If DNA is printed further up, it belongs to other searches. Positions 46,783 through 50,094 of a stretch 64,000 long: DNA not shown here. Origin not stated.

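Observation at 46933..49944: PilB/GspE-type motor ATPase encoded as a covalent tandem of two complete ATPase modules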

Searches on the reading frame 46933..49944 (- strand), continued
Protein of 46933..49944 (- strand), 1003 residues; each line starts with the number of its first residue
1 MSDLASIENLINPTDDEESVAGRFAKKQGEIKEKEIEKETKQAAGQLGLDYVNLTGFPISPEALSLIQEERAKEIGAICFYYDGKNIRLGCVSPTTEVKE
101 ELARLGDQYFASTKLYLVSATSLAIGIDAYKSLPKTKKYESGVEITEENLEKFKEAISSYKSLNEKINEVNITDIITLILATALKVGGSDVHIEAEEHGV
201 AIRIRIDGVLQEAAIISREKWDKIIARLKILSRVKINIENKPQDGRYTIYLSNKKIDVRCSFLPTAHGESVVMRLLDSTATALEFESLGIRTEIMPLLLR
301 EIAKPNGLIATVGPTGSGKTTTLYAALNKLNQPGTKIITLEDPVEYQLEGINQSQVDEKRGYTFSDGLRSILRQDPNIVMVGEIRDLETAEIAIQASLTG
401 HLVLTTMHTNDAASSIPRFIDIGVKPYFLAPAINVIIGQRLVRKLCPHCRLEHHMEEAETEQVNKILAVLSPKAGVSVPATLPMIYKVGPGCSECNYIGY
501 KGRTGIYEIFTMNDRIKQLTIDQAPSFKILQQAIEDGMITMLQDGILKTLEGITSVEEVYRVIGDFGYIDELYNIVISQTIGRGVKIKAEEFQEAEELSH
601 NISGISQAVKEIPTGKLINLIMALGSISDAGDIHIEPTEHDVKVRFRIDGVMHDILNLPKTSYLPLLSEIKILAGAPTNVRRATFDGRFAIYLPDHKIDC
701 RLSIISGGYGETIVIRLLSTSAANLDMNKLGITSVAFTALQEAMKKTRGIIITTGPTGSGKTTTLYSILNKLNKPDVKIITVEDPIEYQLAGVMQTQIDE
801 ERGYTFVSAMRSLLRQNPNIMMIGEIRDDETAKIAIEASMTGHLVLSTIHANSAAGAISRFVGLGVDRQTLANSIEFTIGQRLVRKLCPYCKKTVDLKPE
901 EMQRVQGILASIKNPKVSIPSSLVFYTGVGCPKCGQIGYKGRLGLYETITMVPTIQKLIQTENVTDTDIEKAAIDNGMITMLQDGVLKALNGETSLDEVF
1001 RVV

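Call 40: find_encoding_contigs(protein=P0278, flank=10000, max_places=1)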
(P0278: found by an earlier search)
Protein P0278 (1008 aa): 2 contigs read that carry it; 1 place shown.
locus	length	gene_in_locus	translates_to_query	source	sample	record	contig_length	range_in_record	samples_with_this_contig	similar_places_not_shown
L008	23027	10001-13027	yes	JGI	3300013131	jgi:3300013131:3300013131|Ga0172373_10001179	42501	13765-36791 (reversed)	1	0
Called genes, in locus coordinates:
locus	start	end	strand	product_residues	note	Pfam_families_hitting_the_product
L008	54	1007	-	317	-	PF21694:DNA_pol3_delta_C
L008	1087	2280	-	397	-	PF11258:DUF3048, PF17479:DUF3048_C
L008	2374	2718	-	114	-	-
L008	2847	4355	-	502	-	PF02310:B12-binding, PF04055:Radical_SAM, PF13282:DUF4070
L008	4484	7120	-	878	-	PF02739:5_3_exonuc_N, PF01367:5_3_exonuc, PF22619:DNA_polI_exo1 (weak), PF00476:DNA_pol_A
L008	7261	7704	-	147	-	PF02367:TsaE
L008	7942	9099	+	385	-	-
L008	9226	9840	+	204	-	-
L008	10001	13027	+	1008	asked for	PF05157:MshEN (weak), PF13401:AAA_22 (faint), PF00437:T2SSE, PF00004:AAA (faint), PF00005:ABC_tran (faint), PF01637:ATPase_2 (faint), PF02492:cobW (faint), PF00437:T2SSE, +11 more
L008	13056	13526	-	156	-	PF00856:SET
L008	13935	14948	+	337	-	PF06068:TIP49 (faint), PF05496:RuvB_N, PF07728:AAA_5, PF00004:AAA, PF17864:AAA_lid_4, PF05491:WHD_RuvB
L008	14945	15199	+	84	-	-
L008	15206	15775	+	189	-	PF03703:bPH_2 (weak)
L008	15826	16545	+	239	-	PF20772:TACO1_YebC_N, PF01709:Transcrip_reg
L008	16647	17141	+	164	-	PF02075:RuvC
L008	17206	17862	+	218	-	PF14402:7TM_transglut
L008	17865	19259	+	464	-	PF14397:ATPgrasp_ST, PF08443:RimK (faint), PF05618:RimB-like (weak)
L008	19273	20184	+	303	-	PF08443:RimK, PF07478:Dala_Dala_lig_C (faint), PF02955:GSH-S_ATP (weak)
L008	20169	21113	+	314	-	PF14397:ATPgrasp_ST (faint), PF02955:GSH-S_ATP, PF08443:RimK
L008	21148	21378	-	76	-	-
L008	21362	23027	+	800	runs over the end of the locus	PF00912:Transgly, PF00905:Transpeptidase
